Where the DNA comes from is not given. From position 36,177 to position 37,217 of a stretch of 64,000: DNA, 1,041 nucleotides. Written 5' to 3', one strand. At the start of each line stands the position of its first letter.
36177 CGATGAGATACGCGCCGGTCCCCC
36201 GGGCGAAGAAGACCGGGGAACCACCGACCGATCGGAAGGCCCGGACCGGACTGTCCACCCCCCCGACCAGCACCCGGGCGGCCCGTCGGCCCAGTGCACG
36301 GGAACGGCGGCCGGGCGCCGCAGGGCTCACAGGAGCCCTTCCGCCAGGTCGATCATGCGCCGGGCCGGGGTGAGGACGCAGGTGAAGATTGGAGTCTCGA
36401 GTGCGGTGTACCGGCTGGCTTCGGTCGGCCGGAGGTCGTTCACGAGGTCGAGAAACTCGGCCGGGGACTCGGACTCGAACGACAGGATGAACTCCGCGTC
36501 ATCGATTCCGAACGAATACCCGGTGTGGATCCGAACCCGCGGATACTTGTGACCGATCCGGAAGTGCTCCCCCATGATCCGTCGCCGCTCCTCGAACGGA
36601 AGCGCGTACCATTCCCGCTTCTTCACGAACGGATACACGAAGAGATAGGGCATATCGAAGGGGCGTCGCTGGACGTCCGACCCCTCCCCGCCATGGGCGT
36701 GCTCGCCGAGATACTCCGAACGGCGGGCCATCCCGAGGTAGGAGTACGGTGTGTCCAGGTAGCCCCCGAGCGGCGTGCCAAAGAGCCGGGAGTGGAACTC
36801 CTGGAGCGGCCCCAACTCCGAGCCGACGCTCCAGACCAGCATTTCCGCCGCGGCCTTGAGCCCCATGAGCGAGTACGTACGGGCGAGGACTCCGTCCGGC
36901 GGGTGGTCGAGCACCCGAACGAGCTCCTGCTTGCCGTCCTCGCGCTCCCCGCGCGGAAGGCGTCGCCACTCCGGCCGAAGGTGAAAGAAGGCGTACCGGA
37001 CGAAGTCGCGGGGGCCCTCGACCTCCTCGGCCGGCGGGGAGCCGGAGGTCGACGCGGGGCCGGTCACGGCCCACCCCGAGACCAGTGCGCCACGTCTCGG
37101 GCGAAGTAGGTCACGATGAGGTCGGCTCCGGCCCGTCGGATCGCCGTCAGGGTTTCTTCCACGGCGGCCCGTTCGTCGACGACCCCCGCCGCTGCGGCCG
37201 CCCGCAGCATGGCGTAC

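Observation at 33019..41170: Eight-gene heme operon of the coproporphyrin-dependent type (hemE-hemH-hemQ) in an archaeon, lacking a coproporphyrinogen oxidase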

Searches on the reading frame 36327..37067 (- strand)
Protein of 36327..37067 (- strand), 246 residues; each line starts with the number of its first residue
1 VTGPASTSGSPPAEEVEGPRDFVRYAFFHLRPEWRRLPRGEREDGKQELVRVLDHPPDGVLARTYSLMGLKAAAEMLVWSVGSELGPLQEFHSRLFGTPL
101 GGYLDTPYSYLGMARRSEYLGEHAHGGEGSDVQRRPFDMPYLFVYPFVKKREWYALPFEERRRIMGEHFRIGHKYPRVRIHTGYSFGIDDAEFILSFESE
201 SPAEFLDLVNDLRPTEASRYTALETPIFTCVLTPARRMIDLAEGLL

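Call 3: search_protein_families(library=pfam, proteins=[window:36327-37067:-])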
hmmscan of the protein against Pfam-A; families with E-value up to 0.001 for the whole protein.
window:36327-37067:- (246 aa): 1 family
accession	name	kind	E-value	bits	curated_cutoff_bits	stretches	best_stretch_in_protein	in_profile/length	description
PF06778.18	Chlor_dismutase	-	3.4e-53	180.5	25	1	42-231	1-187/189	Chlorite dismutase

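Call 4: search_protein_families(library=ncbifam, proteins=[window:36327-37067:-])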
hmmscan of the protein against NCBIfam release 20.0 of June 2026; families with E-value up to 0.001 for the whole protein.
window:36327-37067:- (246 aa): 3 families
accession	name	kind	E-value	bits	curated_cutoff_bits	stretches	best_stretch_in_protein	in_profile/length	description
NF042928.1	HemQ_actino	equivalog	8.8e-37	126.5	235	1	22-239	5-216/220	hydrogen peroxide-dependent heme synthase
NF008913.0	PRK12276.1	equivalog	3.9e-18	66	253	1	31-220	22-224/248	hydrogen peroxide-dependent heme synthase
NF007124.0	PRK09565.1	equivalog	1.3e-09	38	446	1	62-220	60-235/637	heme-binding protein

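Call 9: find_related_loci(query=window:36327-37067:-, collection=genome_contigs, flank=10000)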
Query window:36327-37067:- (246 aa) in genome_contigs; peptide patterns used: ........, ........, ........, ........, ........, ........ (x = any residue, [..] = any of these).
598 stretches matched a pattern (row limit reached: there are more); 409 encode a relative of the query (tblastn E <= 1e-3); the best 80 are kept; 80 distinct loci.
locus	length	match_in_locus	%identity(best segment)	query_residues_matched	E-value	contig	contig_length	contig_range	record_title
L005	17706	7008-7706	87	13-245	3e-137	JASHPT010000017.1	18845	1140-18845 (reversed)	MAG: Thermoplasmata archaeon isolate JOPF056 JOPF_N071_contig_7002, whole genome shotgun sequence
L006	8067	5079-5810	80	1-244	7e-132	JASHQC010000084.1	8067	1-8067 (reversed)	MAG: Thermoplasmata archaeon isolate JOPF065 JOPF_A102_contig_95125, whole genome shotgun sequence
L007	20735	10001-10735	78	1-245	1e-128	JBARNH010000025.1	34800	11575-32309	MAG: Thermoplasmata archaeon isolate MFD06118_ilm_asm_bin36 k127_456335, whole genome shotgun sequence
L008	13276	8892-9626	78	1-245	5e-127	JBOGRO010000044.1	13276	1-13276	MAG: Thermoplasmata archaeon isolate TC-S_metawrap_bin.78 k127_1220910, whole genome shotgun sequence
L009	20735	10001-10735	76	1-245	1e-126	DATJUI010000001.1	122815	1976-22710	MAG TPA_asm: Thermoplasmata archaeon isolate SMAG_U15042 k141_3109256, whole genome shotgun sequence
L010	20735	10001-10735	75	1-245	2e-125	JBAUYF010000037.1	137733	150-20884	MAG: Thermoplasmata archaeon isolate MFD09290_ilm_asm_bin4 k127_70243, whole genome shotgun sequence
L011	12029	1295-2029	76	1-245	1e-124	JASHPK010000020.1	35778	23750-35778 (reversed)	MAG: Thermoplasmata archaeon isolate JOPF047 JOPF_A10C_contig_107358, whole genome shotgun sequence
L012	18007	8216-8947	76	1-244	9e-124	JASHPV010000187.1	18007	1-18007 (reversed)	MAG: Thermoplasmata archaeon isolate JOPF058 JOPF_A143_contig_114581, whole genome shotgun sequence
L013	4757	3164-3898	77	1-245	1e-124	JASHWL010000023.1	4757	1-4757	MAG: Thermoplasmata archaeon isolate JOPF230 JOPF_N143_contig_5387, whole genome shotgun sequence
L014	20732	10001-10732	76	1-245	2e-123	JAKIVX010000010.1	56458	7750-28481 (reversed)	MAG: Thermoplasmata archaeon isolate AcS1-67 NODE_934_length_56458_cov_18.082159, whole genome shotgun sequence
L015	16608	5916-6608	76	15-245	2e-122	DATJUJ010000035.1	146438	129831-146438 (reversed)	MAG TPA_asm: Thermoplasmata archaeon isolate SMAG_U15043 k141_885832, whole genome shotgun sequence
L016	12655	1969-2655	79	17-245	7e-122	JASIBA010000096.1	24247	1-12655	MAG: Thermoplasmata archaeon isolate JOPF349 JOPF_N142_contig_24540, whole genome shotgun sequence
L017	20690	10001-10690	80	19-245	1e-119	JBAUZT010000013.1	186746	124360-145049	MAG: Thermoplasmata archaeon isolate MFD09265_ilm_asm_bin59 k127_515837, whole genome shotgun sequence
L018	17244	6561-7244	77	18-245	2e-119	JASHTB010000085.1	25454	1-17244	MAG: Thermoplasmata archaeon isolate JOPF142 JOPF_A102_contig_83086, whole genome shotgun sequence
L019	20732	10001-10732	73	1-244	6e-119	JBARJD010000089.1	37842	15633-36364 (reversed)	MAG: Thermoplasmata archaeon isolate MFD06650_ilm_asm_bin24 k127_24679, whole genome shotgun sequence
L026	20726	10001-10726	73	2-243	9e-112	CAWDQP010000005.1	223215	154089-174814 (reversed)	MAG: uncultured Thermoplasmata archaeon isolate MFD03399.bin.2.114 genome assembly, contig: contig_40827, whole genome s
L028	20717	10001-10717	70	4-245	5e-111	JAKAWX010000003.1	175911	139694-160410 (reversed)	MAG: Thermoplasmata archaeon isolate YP4.bin89 NODE_77_length_175911_cov_3.825183, whole genome shotgun sequence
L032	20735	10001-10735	66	3-245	7e-105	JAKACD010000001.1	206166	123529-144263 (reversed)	MAG: Thermoplasmata archaeon isolate WH2.bin83 NODE_25_length_206166_cov_6.373677, whole genome shotgun sequence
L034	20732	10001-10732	65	3-245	8e-104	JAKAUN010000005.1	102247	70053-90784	MAG: Thermoplasmata archaeon isolate YP3.bin39 NODE_226_length_102247_cov_4.96614, whole genome shotgun sequence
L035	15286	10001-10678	73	20-245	6e-103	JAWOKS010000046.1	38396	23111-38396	MAG: Thermoplasmata archaeon isolate bin_168 c_000009705296, whole genome shotgun sequence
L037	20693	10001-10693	67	13-245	2e-101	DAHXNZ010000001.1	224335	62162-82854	MAG TPA_asm: Thermoplasmata archaeon isolate clean313 NODE_1_length_224335_cov_21.189654, whole genome shotgun sequence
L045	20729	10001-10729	61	3-244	5e-91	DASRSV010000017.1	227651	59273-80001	MAG TPA_asm: Thermoplasmata archaeon isolate SMAG_U6321 k141_50499, whole genome shotgun sequence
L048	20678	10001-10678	60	20-246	5e-87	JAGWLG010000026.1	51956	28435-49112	MAG: Thermoplasmata archaeon isolate REEB18 contig-150_644, whole genome shotgun sequence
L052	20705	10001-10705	49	6-241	7e-79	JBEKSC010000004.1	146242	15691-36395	MAG: Candidatus Bathyarchaeia archaeon isolate SPRUCE 525 SPRUCE_525_4, whole genome shotgun sequence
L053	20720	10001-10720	48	1-241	2e-78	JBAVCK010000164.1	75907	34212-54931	MAG: Candidatus Bathyarchaeia archaeon isolate MFD04490_ilm_asm_bin17 k127_169210, whole genome shotgun sequence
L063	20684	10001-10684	48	14-241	5e-75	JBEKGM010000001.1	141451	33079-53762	MAG: Candidatus Bathyarchaeia archaeon isolate SPRUCE 253 SPRUCE_253_1, whole genome shotgun sequence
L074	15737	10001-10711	46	1-241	3e-70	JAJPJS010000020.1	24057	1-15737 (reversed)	MAG: Thaumarchaeota archaeon isolate Centralia_MAG_53 k107_30927462, whole genome shotgun sequence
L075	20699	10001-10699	47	8-241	5e-70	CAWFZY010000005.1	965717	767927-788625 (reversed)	MAG: uncultured Nitrososphaerota archaeon isolate MFD09222.bin.2.69 genome assembly, contig: contig_54702, whole genome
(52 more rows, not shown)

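Call 15: search_protein_families(library=pfam, proteins=[L048:13072-14280:+, L034:13165-14502:+, L032:13992-16085:+, L032:13382-14014:+, L035:13296-15286:+, L028:13289-14101:-, L048:14747-15688:-, L032:16160-17098:-, L034:14412-16667:+], max_evalue=0.0001)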
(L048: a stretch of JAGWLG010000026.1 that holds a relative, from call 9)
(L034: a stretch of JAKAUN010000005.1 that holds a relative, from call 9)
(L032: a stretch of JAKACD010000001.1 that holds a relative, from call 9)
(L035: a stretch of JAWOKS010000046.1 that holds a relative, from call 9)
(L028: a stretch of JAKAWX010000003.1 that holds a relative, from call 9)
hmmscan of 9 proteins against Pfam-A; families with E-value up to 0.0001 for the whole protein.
L048:13072-14280:+ (402 aa): 1 family
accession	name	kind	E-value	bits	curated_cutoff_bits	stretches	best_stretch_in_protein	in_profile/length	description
PF04055.27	Radical_SAM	-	4e-18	66.6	29.5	1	44-203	2-165/166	Radical SAM superfamily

L034:13165-14502:+ (445 aa): 0 families

L032:13992-16085:+ (697 aa): 1 family
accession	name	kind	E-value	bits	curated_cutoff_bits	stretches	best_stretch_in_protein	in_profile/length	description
PF13620.12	CarboxypepD_reg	-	7e-07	30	32.3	0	470-536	5-71/82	Carboxypeptidase regulatory-like domain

L032:13382-14014:+ (210 aa): 0 families

L035:13296-15286:+ (663 aa): 2 families
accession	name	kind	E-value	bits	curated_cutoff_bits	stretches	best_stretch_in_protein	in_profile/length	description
PF13620.12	CarboxypepD_reg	-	4.5e-12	46.6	32.3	1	455-501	11-57/82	Carboxypeptidase regulatory-like domain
PF07495.19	Y_Y_Y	-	4.9e-05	23.6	26.6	0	310-337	27-53/65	Y_Y_Y domain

L028:13289-14101:- (270 aa): 0 families

L048:14747-15688:- (313 aa): 1 family
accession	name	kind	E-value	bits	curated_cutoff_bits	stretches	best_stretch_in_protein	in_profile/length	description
PF00762.24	Ferrochelatase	-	6.9e-77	259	27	1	8-307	2-316/317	Ferrochelatase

L032:16160-17098:- (312 aa): 1 family
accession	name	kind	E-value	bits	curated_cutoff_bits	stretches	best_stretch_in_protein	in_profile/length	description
PF00762.24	Ferrochelatase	-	3.9e-68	230.2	27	1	9-306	2-314/317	Ferrochelatase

L034:14412-16667:+ (751 aa): 3 families
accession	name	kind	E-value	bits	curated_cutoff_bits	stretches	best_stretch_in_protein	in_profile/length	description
PF13620.12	CarboxypepD_reg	-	8.7e-14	52.1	32.3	1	527-573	9-55/82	Carboxypeptidase regulatory-like domain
PF11974.14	bMG3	-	1.7e-05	25.2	34.9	0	606-647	18-58/103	Bacterial alpha-2-macroglobulin MG3 domain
PF17802.7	SpaA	-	1.8e-05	25.2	23.1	0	531-570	15-56/91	Prealbumin-like fold domain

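Call 29: search_protein_families(library=pfam, proteins=[L037:4436-5455:-, L026:2661-3866:+, L053:6676-7287:+, L052:14886-16181:+, L052:13897-14796:+, L053:3452-4276:-, L045:17515-19143:+, L063:650-1435:+, L074:2363-3784:+, L075:16352-17713:+], max_evalue=0.0001)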
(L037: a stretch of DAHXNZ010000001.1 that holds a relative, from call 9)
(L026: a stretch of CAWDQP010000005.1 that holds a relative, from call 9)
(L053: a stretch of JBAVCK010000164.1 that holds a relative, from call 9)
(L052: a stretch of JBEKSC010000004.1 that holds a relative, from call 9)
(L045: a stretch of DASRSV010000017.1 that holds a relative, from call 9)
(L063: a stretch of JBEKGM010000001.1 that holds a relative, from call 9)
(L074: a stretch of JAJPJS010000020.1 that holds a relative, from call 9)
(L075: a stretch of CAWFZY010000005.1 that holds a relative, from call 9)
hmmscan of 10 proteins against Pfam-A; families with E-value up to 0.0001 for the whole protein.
L037:4436-5455:- (339 aa): 2 families
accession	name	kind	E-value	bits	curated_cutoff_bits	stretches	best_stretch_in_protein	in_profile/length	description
PF00005.33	ABC_tran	-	4.6e-32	111.9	25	1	57-199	1-135/137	ABC transporter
PF13304.12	AAA_21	-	1.8e-10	41.9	27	0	188-230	253-298/304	AAA domain, putative AbiEii toxin, Type IV TA system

L026:2661-3866:+ (401 aa): 0 families

L053:6676-7287:+ (203 aa): 3 families
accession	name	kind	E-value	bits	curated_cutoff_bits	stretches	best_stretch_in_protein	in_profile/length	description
PF00440.29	TetR_N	-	9e-17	61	24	1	13-59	1-47/47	Bacterial regulatory proteins, tetR family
PF17932.6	TetR_C_24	-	3.1e-11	44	26.4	1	81-166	2-87/114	Tetracyclin repressor-like, C-terminal domain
PF17935.6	TetR_C_27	-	3e-06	27.8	26.1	1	127-174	45-92/106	Tetracyclin repressor-like, C-terminal domain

L052:14886-16181:+ (431 aa): 2 families
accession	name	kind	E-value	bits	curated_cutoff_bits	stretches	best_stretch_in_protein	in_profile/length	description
PF00587.30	tRNA-synt_2b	-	1.6e-42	146.1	29.3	1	225-404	3-179/179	tRNA synthetase class II core domain (G, H, P, S and T)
PF02403.27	Seryl_tRNA_N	-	1.1e-25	90.4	28.2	1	4-112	1-107/108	Seryl-tRNA synthetase N-terminal domain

L052:13897-14796:+ (299 aa): 1 family
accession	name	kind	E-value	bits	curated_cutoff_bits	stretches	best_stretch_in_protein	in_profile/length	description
PF00892.27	EamA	-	5e-32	111.4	28.2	2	17-147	2-133/135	EamA-like transporter family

L053:3452-4276:- (274 aa): 2 families
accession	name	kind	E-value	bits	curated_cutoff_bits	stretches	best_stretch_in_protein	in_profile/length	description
PF00378.25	ECH_1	-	4.3e-67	226.5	27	1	20-274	2-251/251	Enoyl-CoA hydratase/isomerase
PF16113.10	ECH_2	-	1.2e-45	157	27.2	1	25-253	2-226/335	Enoyl-CoA hydratase/isomerase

L045:17515-19143:+ (542 aa): 3 families
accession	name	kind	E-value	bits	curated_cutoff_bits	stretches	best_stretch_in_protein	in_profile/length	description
PF07690.21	MFS_1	-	2e-44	152.4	33.4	1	50-456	1-346/347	Major Facilitator Superfamily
PF00083.30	Sugar_tr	-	2.2e-10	40.5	22.3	1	77-214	44-187/452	Sugar (and other) transporter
PF06609.19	TRI12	-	9.9e-06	24.7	23.2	1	52-298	51-309/599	Fungal trichothecene efflux pump (TRI12)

L063:650-1435:+ (261 aa): 3 families
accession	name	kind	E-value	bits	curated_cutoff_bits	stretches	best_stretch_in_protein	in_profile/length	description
PF13561.12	adh_short_C2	-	6.4e-53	180.2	27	1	21-257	6-234/236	Enoyl-(Acyl carrier protein) reductase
PF00106.31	adh_short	-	1.5e-46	158.8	26.6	1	12-213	1-194/195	short chain dehydrogenase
PF08659.16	KR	-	3.1e-07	30.9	22.6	1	14-176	3-156/180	KR domain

L074:2363-3784:+ (473 aa): 7 families
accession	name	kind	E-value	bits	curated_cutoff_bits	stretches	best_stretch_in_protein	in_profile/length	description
PF07992.20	Pyr_redox_2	-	1.6e-60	205.5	26.1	1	6-329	1-291/291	Pyridine nucleotide-disulphide oxidoreductase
PF02852.28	Pyr_redox_dim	-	4e-31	107.9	25.3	1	349-457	1-109/110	Pyridine nucleotide-disulphide oxidoreductase, dimerisation domain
PF00070.33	Pyr_redox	-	1e-16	61.6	22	1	179-256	2-79/82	Pyridine nucleotide-disulphide oxidoreductase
PF13738.12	Pyr_redox_3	-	1.7e-09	37.8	30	1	130-313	116-305/305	Pyridine nucleotide-disulphide oxidoreductase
PF12831.13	FAD_oxidored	-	2e-06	27.8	27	0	7-74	1-64/416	FAD dependent oxidoreductase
PF01134.28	GIDA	-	1.1e-05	25.2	22.1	1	7-148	1-150/391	Glucose inhibited division protein A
PF03486.20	HI0933_like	-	2.4e-05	24.4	50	0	191-274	82-164/244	HI0933-like protein Rossmann domain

L075:16352-17713:+ (453 aa): 1 family
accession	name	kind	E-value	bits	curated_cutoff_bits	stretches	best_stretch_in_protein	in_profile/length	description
PF14321.11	DUF4382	-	2.7e-09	37.8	25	1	66-189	2-120/136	Domain of unknown function (DUF4382)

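Call 49: search_solved_structures(query=window:36327-37067:-, show_alignments=5, max_evalue=0.00001)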
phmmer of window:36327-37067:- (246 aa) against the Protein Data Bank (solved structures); distinct sequences matched with E-value up to 0.00001: 24.
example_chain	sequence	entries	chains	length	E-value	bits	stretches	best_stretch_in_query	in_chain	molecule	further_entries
9mhr_A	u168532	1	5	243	2.2e-28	102.8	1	23-229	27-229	Coproheme decarboxylase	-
9mhq_A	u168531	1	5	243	3e-28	102.3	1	23-229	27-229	Coproheme decarboxylase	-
9miq_A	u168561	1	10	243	5.8e-28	101.4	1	23-229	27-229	Coproheme decarboxylase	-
7q4f_A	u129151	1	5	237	2.4e-19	73.2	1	59-230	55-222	Coproheme decarboxylase from Corynebacterium dipththeriae W183Y mutant in complex with cop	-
6xub_A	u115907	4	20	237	4.4e-19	72.3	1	59-230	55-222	Chlorite dismutase | Coproheme decarboxylase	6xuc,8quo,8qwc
7q4g_A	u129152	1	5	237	7.6e-18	68.2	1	59-230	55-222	Coproheme decarboxylase from Corynebacterium diphtheriae Y135A mutant in complex with copr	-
4m09_A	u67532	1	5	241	1.3e-17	67.5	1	24-221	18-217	Chlorite dismutase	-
3nn3_A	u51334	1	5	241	3.9e-17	65.9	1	24-221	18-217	Chlorite dismutase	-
3nn1_A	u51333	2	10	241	6.2e-17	65.2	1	24-221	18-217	Chlorite dismutase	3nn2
4m05_A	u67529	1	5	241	6.3e-17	65.2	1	24-221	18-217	Chlorite dismutase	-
3nn4_A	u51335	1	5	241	6.5e-17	65.2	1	24-221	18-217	Chlorite dismutase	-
5loq_A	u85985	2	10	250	2.2e-16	63.5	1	63-221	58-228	Putative heme-dependent peroxidase lmo2113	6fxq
6fxj_A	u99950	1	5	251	2.2e-16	63.4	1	63-221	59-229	Putative heme-dependent peroxidase lmo2113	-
4wws_A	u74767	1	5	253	2.2e-16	63.4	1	63-221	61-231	Putative heme-dependent peroxidase lmo2113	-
3q08_A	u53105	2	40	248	6.2e-16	62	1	19-219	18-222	Chlorite dismutase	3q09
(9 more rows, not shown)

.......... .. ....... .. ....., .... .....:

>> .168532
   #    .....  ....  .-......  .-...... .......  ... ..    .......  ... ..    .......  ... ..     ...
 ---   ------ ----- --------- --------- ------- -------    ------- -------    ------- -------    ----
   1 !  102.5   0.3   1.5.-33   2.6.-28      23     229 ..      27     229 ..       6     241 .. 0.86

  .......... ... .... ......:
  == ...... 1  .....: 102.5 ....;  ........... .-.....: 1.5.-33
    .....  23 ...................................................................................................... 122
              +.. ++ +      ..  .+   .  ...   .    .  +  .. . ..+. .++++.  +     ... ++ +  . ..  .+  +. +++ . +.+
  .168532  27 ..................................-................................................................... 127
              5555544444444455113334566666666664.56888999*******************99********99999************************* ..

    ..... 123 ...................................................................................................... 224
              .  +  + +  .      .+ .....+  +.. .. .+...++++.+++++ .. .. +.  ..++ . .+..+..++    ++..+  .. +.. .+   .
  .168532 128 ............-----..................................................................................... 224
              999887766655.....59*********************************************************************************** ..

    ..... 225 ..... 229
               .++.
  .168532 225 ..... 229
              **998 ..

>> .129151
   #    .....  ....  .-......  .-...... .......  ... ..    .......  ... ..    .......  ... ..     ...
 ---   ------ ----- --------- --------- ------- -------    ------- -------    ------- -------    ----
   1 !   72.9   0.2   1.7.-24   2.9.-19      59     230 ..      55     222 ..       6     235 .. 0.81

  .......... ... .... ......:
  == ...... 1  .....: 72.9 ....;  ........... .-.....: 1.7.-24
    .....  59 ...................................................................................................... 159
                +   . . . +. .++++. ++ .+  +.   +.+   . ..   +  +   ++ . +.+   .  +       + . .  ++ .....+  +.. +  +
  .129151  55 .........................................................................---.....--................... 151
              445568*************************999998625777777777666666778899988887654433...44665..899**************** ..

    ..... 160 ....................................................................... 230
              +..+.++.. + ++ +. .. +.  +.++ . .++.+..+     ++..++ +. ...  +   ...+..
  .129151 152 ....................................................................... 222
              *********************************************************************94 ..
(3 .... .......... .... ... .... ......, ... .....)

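Call 56: search_protein_families(library=ncbifam, proteins=[L048:13072-14280:+], max_evalue=0.00001)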
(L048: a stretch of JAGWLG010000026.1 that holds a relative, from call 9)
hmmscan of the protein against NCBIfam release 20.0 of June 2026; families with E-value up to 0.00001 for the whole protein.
L048:13072-14280:+ (402 aa): 38 families (the best 25 are shown)
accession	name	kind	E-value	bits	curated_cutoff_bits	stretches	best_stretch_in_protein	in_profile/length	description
TIGR04053.2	TIGR04053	equivalog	4e-124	414.6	395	1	35-389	4-364/366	TIGR04053 family radical SAM/SPASM domain-containing protein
TIGR04545.1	rSAM_ahbD_hemeb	equivalog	3.5e-65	220.7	500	1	40-389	1-337/339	heme b synthase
TIGR04055.1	rSAM_NirJ2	equivalog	3.3e-47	161.6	500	2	40-228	1-185/326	putative heme d1 biosynthesis radical SAM protein NirJ2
TIGR04051.1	rSAM_NirJ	equivalog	6.2e-42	143.8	515.45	2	40-226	3-185/354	heme d1 biosynthesis radical SAM protein NirJ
TIGR04546.1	rSAM_ahbC_deAc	equivalog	3e-40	138.2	650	1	34-229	34-227/390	12,18-didecarboxysiroheme deacetylase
TIGR04347.1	pseudo_SAM_Halo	equivalog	3.3e-37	128.7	525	2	37-230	36-225/390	TIGR04347 family pseudo-SAM/SPASM protein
TIGR04054.1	rSAM_NirJ1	equivalog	3.6e-37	127.9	650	1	36-228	33-223/387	putative heme d1 biosynthesis radical SAM protein NirJ1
TIGR03962.1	mycofact_rSAM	equivalog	1.9e-32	112.8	265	1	37-230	10-199/339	mycofactocin radical SAM maturase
NF045574.1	sacti_mat_StsB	exception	3.9e-27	95.2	625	1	39-223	96-275/466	StsB family radical SAM/SPASM domain sactipeptide maturase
TIGR04303.1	GeoRSP_rSAM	equivalog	7.1e-26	91.5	400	2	38-240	4-203/325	GeoRSP system radical SAM/SPASM protein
TIGR04133.1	rSAM_w_lipo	hypoth_equivalog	9.2e-25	87.3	425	1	39-224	24-209/350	TIGR04133 family radical SAM/SPASM protein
TIGR03913.1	rad_SAM_trio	equivalog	1.9e-24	85.9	591.75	1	38-223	18-198/477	GDL motif peptide-associated radical SAM/SPASM maturase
TIGR02109.1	PQQ_syn_pqqE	equivalog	6.8e-21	74.6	381.35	1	37-214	5-179/358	pyrroloquinoline quinone biosynthesis protein PqqE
TIGR04340.1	rSAM_ACGX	hypoth_equivalog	8.5e-21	74.5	400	1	43-212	7-177/341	radical SAM/SPASM domain protein, ACGX system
TIGR04251.1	SCM_rSAM_ScmF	equivalog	7.8e-20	71.6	400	1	41-224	6-189/353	SynChlorMet cassette radical SAM/SPASM protein ScmF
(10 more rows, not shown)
